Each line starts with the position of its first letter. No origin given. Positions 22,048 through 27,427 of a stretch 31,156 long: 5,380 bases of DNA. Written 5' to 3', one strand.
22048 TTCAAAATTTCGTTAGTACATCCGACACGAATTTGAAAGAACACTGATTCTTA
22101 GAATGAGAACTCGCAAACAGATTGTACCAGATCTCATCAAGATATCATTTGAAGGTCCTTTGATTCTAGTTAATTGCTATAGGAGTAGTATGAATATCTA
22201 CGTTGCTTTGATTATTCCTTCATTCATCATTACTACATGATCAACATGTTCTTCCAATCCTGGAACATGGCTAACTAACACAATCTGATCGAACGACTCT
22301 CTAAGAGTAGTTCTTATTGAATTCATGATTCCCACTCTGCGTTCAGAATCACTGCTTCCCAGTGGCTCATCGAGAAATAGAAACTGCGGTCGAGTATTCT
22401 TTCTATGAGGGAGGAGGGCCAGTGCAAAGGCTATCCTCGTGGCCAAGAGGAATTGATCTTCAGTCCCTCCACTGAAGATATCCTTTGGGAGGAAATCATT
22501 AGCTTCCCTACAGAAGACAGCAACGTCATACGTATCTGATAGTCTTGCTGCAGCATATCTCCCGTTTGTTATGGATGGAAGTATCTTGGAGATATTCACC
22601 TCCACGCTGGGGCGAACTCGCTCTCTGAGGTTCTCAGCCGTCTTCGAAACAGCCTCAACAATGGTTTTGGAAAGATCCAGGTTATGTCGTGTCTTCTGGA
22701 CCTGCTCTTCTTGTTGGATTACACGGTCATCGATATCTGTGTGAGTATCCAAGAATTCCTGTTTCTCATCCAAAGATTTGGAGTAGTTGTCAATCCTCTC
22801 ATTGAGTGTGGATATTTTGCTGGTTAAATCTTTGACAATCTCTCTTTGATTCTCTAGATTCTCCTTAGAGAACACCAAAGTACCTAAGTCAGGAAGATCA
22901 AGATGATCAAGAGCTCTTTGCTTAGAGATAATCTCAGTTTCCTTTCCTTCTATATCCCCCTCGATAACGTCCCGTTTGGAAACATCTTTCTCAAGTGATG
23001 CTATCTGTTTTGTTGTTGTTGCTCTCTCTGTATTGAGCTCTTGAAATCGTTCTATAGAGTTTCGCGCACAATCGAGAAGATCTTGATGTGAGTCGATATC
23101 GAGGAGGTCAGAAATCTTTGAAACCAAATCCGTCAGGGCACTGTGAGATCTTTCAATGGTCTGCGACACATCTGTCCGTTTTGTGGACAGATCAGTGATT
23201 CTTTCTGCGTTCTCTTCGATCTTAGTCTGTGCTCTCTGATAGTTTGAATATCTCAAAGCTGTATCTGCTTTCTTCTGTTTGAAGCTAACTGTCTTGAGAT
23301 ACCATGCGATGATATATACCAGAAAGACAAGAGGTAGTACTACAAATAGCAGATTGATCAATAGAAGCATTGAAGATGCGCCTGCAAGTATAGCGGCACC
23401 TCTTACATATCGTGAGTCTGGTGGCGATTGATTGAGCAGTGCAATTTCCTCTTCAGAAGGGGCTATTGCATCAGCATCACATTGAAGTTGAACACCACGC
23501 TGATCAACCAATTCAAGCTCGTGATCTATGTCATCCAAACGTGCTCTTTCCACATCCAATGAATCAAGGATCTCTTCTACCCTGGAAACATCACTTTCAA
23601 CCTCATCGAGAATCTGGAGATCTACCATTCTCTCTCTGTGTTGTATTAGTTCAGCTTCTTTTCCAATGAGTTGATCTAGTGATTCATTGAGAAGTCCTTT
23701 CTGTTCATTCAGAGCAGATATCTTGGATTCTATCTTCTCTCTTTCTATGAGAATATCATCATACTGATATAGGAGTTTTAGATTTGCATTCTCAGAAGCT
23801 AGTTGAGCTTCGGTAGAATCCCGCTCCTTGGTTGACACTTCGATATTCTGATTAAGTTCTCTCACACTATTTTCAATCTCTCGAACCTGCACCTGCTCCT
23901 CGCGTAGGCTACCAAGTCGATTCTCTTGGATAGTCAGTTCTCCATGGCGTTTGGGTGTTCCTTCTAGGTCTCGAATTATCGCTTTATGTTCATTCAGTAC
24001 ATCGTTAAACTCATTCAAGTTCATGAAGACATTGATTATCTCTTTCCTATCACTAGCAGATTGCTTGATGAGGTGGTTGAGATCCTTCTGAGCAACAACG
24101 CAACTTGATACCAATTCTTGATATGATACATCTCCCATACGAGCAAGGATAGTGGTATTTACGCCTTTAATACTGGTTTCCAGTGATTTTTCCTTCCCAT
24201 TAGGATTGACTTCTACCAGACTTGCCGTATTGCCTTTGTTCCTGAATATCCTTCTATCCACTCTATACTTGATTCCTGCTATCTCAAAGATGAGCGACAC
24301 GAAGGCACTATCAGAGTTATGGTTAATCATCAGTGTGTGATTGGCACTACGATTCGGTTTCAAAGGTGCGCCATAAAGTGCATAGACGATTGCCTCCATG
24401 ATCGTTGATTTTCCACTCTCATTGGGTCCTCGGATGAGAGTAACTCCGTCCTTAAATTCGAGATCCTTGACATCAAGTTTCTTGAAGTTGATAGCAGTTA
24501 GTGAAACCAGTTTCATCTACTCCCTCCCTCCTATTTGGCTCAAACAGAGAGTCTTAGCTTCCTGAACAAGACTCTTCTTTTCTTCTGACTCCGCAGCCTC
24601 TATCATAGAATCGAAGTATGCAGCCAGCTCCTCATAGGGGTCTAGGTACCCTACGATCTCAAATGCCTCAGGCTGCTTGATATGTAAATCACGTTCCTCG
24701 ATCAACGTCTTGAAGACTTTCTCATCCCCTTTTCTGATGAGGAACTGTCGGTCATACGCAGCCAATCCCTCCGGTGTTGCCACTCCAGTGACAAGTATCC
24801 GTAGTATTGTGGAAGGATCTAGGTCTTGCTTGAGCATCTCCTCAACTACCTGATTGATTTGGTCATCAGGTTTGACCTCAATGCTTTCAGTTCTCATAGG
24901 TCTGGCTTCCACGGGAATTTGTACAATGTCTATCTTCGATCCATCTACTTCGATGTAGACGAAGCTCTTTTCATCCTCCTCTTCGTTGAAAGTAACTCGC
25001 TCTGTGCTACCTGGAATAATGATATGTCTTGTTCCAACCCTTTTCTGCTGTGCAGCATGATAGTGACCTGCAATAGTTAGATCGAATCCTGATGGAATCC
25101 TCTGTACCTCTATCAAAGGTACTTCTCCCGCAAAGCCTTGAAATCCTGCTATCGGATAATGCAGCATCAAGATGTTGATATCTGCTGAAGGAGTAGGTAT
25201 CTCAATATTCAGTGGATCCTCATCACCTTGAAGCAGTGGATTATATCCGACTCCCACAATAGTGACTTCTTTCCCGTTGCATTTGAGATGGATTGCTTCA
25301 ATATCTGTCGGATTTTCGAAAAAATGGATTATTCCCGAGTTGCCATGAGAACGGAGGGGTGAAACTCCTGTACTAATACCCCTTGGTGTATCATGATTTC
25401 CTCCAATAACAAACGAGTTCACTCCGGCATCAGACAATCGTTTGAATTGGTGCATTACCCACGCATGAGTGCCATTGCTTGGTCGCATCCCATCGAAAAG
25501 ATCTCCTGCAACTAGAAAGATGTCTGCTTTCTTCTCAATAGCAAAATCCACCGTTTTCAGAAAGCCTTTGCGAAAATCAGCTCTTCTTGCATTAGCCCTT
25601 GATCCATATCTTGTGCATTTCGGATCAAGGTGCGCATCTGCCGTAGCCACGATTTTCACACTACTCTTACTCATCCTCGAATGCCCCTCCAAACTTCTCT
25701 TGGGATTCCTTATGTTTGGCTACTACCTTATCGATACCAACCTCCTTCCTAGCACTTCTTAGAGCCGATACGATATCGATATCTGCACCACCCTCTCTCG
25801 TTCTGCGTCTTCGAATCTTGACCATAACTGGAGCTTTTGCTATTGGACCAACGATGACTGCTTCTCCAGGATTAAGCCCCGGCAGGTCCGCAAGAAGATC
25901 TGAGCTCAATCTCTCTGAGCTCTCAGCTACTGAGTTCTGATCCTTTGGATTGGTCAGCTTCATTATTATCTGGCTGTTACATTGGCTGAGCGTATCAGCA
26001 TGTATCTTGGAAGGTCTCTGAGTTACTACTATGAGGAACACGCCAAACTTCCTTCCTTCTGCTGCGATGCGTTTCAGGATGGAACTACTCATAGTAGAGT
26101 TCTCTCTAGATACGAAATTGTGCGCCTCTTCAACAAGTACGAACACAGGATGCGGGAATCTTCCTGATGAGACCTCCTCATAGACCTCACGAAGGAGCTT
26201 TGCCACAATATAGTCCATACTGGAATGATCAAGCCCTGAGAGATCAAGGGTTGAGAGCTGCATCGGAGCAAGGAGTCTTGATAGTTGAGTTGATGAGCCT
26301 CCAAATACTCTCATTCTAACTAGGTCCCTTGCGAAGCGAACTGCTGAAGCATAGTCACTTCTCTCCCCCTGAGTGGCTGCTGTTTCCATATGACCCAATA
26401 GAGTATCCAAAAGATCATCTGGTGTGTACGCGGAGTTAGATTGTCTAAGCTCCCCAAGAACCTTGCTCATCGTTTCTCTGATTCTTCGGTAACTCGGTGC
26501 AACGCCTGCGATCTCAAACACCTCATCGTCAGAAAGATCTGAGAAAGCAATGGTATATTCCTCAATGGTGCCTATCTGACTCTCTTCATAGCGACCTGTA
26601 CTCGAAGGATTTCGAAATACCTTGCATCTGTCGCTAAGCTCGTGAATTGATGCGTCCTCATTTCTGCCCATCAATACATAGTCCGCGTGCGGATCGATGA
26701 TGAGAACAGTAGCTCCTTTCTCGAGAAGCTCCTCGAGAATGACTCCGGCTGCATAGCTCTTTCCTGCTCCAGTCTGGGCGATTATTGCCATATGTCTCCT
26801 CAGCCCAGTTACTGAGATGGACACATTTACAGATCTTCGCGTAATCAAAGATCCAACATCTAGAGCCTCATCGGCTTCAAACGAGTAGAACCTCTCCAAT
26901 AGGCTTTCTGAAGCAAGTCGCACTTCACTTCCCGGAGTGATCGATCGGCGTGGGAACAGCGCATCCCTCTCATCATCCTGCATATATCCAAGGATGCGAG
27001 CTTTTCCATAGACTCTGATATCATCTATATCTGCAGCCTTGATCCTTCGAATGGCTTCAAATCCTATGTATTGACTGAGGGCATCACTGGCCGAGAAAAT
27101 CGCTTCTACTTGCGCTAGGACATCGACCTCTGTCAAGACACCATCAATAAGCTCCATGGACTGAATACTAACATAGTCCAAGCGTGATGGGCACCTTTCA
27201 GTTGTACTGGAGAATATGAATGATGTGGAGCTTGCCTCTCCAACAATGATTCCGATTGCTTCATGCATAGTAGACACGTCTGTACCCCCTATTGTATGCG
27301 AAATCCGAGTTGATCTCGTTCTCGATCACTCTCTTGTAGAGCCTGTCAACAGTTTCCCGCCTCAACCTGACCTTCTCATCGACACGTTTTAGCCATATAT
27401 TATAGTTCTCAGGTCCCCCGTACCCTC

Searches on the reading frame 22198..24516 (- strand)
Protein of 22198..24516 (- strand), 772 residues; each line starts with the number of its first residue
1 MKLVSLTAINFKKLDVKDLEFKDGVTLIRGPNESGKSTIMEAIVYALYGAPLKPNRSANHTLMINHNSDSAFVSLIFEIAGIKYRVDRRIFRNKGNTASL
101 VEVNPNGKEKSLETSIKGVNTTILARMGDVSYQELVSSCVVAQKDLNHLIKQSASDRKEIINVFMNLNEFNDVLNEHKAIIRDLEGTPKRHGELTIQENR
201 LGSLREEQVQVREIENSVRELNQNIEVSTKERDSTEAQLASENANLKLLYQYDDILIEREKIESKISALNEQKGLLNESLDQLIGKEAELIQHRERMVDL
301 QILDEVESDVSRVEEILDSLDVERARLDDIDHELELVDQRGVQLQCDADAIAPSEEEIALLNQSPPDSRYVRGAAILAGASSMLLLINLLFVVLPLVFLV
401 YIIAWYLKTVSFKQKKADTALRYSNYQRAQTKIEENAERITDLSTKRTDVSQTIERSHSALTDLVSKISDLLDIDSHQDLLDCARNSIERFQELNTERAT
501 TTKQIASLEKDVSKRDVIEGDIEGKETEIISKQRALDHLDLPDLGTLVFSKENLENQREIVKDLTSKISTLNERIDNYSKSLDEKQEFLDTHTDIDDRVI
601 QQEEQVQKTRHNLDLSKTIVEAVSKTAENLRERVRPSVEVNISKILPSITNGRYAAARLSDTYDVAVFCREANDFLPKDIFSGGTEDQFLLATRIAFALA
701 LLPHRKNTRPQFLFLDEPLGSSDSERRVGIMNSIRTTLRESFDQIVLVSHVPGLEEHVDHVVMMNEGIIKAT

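Call 6: search_protein_families(library=pfam, proteins=[window:22198-24516:-], max_evalue=0.01)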
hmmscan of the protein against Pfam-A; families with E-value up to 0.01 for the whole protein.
window:22198-24516:- (772 aa): 11 families
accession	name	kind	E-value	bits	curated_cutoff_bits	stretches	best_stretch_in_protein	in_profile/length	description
PF13476.12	AAA_23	-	9.7e-19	69.2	27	1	6-273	2-193/201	AAA domain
PF02463.25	SMC_N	-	1.7e-13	51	40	1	4-764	3-211/220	RecF/RecN/SMC N terminal domain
PF13514.12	AAA_27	-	1.3e-10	41.7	22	1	1-180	1-178/206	AAA domain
PF13555.12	AAA_29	-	4.8e-09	36.3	27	1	5-60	3-60/61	P-loop containing region of AAA domain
PF13175.12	AAA_15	-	5.7e-07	29.9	32.1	1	1-307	1-291/374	AAA ATPase domain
PF13558.12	SbcC_Walker_B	-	0.0004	21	27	1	682-735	34-89/90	SbcC/RAD50-like, Walker B motif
PF09818.15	ABC_ATPase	-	0.0036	16.8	23.2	0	15-48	71-104/283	P-loop domain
PF04310.18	MukB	-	0.0058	16.8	23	1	2-47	5-50/226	MukB N-terminal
PF03127.19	GAT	-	0.0061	17.2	31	1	132-181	26-75/77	GAT domain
PF13304.12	AAA_21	-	0.0079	16.7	27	1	26-93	2-81/304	AAA domain, putative AbiEii toxin, Type IV TA system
PF20720.3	nSTAND3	-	0.0092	16.1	27.2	0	22-49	16-43/155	Novel STAND NTPase 3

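Call 7: search_protein_families(library=padloc, proteins=[window:22198-24516:-], max_evalue=0.001)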
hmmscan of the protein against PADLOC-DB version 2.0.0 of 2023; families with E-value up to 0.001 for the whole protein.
window:22198-24516:- (772 aa): 40 families (the best 25 are shown)
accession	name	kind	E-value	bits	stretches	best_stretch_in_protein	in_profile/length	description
PDLC03859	LmuB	-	1.6e-31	108.2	1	2-761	4-592/611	-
PDLC04135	mad3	-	4.3e-21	73.9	2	2-319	1-232/374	mads_3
PDLC03863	LmuB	-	2.2e-11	41.1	1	6-334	5-309/610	-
PDLC02750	PbeC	-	4.4e-11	40.1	2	466-692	340-547/629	PbeC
PDLC02747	PbeC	-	1.9e-09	35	2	14-95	17-104/632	PbeC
PDLC00102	GajA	-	2.3e-09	34.2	1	5-74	5-75/532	AAA ATPase domain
PDLC03865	LmuB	-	4.7e-09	33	1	420-624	272-463/1007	-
PDLC02741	PbeC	-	6.3e-09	32.9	2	22-273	27-283/644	PbeC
PDLC02739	PbeC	-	1.8e-08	31.6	1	1-287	1-292/644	PbeC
PDLC00551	JetC2|JetC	-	2e-08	30.6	0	416-627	784-986/1365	DUF3584 domain; MukB-like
PDLC00519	JetC1|JetC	-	5.5e-08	29.5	1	3-59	4-61/1097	DUF3584 domain; MukB-like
PDLC02668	DndD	-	1e-07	29.4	1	20-112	27-132/659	DndD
PDLC02730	PbeC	-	1.1e-07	29.1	1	1-310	1-327/651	PbeC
PDLC03868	LmuB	-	1.8e-07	27.9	0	148-354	242-453/1035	-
PDLC02979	AriA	-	2.3e-07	29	1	1-307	1-290/373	-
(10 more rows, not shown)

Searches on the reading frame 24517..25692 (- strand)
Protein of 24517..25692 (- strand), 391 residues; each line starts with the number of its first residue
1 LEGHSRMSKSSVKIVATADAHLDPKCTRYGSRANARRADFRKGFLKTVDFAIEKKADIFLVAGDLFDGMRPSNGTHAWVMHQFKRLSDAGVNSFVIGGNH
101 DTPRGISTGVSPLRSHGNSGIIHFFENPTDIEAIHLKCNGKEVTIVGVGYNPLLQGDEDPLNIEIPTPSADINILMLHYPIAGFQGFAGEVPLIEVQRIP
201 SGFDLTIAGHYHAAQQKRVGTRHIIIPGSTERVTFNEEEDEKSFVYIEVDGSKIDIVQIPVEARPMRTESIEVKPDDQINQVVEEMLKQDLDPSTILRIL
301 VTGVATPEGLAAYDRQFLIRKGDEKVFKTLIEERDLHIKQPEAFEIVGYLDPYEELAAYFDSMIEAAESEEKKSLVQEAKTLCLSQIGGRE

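Call 6: search_protein_families(library=pfam, proteins=[window:24517-25692:-], max_evalue=0.01)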
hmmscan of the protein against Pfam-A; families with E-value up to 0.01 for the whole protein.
window:24517-25692:- (391 aa): 2 families
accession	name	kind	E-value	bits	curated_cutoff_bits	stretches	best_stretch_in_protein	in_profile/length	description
PF00149.33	Metallophos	-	2.1e-13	51.6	21.5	1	13-213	2-190/191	Calcineurin-like phosphoesterase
PF12850.12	Metallophos_2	-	5.1e-05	23.8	27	1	53-250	23-152/154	Calcineurin-like phosphoesterase superfamily domain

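Call 7: search_protein_families(library=padloc, proteins=[window:24517-25692:-], max_evalue=0.001)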
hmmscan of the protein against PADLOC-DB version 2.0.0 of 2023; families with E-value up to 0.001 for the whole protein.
window:24517-25692:- (391 aa): 1 family
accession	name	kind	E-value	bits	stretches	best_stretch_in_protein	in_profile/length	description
PDLC05051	PDC-S60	-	0.00035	16.8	1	169-256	200-285/1027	-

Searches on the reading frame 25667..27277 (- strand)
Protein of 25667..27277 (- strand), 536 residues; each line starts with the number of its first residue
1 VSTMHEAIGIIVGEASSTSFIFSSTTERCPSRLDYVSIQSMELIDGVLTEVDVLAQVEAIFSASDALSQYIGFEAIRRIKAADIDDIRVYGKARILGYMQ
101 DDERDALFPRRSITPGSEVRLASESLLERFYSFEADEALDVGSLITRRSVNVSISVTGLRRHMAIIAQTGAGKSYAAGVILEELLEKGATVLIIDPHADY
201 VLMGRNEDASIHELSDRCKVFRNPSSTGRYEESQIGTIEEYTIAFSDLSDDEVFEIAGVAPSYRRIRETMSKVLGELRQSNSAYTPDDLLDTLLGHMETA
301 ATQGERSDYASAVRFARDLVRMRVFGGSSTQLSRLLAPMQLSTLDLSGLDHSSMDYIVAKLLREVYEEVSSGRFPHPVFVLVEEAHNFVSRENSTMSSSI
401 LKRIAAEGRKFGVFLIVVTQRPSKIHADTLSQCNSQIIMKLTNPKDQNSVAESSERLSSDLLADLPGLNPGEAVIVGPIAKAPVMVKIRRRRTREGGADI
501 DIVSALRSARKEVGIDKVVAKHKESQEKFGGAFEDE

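Call 6: search_protein_families(library=pfam, proteins=[window:25667-27277:-], max_evalue=0.01)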
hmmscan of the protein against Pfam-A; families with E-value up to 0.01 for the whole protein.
window:25667-27277:- (536 aa): 8 families
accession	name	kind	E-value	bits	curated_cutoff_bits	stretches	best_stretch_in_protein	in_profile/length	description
PF01935.23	DUF87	-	1.2e-35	124.1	23.2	1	140-365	2-220/220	Helicase HerA, central domain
PF12846.13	AAA_10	-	0.00012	21.7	27.5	1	161-200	22-61/362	AAA-like domain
PF00004.35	AAA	-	0.00014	22.7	21.2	1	357-439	41-129/131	ATPase family associated with various cellular activities (AAA)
PF10412.15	TrwB_AAD_bind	-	0.00023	20.6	20.5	0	152-201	7-56/387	Type IV secretion-system coupling protein DNA-binding domain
PF05872.18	HerA_C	-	0.00055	19.1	22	0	361-458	240-340/502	Helicase HerA-like C-terminal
PF13401.12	AAA_22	-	0.00086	20.1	27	0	160-198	5-43/130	AAA domain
PF01580.24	FtsK_SpoIIIE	-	0.0012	18.8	24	0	390-423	187-220/221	FtsK/SpoIIIE family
PF00270.35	DEAD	-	0.0096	16.1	26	0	160-196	14-53/167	DEAD/DEAH box helicase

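Call 7: search_protein_families(library=padloc, proteins=[window:25667-27277:-], max_evalue=0.001)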
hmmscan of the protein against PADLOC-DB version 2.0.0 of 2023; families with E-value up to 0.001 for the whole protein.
window:25667-27277:- (536 aa): 20 families
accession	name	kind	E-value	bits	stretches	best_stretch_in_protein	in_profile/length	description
PDLC04105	HerA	-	9.5e-51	171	2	340-525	380-572/576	-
PDLC04102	HerA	-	2.7e-36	123.1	1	331-503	457-634/654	-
PDLC04103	HerA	-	6.8e-36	121.8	2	371-491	433-559/579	-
PDLC02188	HerA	-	4.5e-31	106.3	1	375-521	426-575/578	-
PDLC04106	HerA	-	9.5e-31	105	1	340-519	470-659/667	-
PDLC02185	HerA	-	7.4e-30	102.2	1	339-491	406-564/585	-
PDLC04140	mad8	-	2.7e-29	100.7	1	159-503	26-314/314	mads_8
PDLC04098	HerA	-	2e-28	97.4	1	341-490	486-648/686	-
PDLC04100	HerA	-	3.5e-28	96.6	1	339-490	400-557/580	-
PDLC04104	HerA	-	1.4e-23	81.3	1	357-510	198-358/379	-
PDLC04097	HerA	-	8.7e-22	75.5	1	378-494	475-598/618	-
PDLC01055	HerA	-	5.9e-18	63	2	335-453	378-490/532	Type III coevolved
PDLC02684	DndH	-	3.6e-11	39.3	1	159-426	1366-1642/1715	DndH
PDLC02685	DndH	-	4.1e-06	22.8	1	317-424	1492-1603/1678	DndH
PDLC04099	HerA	-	3e-05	21.4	1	135-201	143-211/214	-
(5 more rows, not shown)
